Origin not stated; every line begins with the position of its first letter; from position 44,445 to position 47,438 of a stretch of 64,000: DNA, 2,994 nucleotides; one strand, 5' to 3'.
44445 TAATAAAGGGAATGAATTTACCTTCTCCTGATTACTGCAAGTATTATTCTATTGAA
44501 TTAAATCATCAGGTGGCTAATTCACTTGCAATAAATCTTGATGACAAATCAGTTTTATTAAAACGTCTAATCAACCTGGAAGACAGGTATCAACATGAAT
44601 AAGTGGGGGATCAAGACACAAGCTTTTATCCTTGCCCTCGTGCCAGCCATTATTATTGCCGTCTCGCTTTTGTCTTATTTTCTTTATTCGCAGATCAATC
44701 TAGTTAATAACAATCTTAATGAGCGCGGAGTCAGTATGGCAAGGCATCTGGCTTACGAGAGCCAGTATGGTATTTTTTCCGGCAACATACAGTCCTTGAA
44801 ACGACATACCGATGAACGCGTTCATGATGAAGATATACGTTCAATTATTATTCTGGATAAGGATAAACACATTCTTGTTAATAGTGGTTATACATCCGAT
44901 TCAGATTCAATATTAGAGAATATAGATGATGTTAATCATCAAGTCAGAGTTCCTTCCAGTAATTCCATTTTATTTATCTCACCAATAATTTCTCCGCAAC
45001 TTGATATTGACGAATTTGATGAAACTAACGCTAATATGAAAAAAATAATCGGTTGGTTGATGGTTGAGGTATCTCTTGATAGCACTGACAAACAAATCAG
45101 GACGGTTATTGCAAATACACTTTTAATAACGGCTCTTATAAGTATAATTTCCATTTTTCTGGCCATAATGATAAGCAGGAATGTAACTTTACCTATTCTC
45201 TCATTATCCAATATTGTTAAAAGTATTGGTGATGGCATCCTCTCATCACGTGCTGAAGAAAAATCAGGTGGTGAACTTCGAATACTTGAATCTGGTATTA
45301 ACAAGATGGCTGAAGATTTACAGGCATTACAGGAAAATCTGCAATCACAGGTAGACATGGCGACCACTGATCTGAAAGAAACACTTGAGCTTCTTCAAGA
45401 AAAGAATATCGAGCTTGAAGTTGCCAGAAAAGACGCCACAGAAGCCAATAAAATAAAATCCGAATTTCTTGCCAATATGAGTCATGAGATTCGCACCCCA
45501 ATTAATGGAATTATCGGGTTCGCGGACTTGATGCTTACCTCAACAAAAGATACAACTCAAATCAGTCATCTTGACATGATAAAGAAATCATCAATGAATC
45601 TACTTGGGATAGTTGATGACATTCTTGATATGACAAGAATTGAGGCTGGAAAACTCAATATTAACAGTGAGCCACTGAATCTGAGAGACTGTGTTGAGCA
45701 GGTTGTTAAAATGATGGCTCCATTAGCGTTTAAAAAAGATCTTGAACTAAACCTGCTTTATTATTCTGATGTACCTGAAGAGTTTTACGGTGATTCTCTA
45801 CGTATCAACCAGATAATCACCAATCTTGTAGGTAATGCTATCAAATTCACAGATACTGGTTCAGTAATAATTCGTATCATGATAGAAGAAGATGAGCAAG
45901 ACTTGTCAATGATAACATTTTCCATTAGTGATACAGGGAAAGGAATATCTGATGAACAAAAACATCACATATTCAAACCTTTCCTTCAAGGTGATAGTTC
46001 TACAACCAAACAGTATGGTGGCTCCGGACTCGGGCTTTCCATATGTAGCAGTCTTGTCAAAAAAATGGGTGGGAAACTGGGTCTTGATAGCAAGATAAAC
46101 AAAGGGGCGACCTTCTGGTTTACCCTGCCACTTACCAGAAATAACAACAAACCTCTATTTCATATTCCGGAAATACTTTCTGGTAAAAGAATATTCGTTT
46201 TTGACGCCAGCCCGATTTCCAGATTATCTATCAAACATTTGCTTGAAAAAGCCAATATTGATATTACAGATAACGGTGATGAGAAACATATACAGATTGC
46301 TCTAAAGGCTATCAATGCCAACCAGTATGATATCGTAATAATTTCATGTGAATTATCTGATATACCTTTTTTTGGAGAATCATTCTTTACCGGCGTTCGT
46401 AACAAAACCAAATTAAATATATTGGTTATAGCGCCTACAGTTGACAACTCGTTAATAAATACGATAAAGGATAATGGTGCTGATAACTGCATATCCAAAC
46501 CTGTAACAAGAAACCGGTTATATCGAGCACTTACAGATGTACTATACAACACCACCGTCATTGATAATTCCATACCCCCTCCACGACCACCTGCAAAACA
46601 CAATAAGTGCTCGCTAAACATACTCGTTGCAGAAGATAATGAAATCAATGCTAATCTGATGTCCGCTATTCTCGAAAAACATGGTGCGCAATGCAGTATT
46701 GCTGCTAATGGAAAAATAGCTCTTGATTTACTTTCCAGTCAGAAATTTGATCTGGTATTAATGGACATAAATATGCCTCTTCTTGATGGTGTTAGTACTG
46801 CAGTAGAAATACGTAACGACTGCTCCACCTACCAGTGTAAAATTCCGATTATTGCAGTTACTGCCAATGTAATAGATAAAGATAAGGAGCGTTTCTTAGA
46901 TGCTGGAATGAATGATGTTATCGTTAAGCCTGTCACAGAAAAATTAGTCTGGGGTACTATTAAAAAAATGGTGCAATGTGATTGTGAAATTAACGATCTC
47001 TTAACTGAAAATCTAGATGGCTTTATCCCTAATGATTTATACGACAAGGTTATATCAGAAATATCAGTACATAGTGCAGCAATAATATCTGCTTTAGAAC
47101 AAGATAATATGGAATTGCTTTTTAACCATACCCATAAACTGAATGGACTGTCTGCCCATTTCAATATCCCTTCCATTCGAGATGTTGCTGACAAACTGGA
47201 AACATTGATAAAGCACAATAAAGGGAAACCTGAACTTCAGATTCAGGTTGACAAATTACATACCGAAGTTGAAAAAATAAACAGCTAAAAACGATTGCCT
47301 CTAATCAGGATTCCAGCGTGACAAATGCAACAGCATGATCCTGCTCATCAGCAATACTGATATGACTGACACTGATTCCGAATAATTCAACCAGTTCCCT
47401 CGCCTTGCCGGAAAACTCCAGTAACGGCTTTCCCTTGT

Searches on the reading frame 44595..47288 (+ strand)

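Call 94: search_protein_families(library=pfam, proteins=[window:44595-47288:+], max_evalue=1e-8)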
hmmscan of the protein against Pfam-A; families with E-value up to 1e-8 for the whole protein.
window:44595-47288:+ (897 aa): 4 families
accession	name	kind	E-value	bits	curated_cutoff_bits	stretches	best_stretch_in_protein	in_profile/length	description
PF00072.30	Response_reg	-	2.3e-32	111.9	30.2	1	676-783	1-104/111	Response regulator receiver domain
PF02518.31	HATPase_c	-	6.1e-29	101.1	26.4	1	399-514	1-110/111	Histidine kinase-, DNA gyrase B-, and HSP90-like ATPase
PF00512.31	HisKA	-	1.7e-17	63.7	26.9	1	288-352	2-66/66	His Kinase A (phospho-acceptor) domain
PF09984.15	sCache_4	-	3.7e-16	59.7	22.1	1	37-166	7-139/145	Single cache domain 4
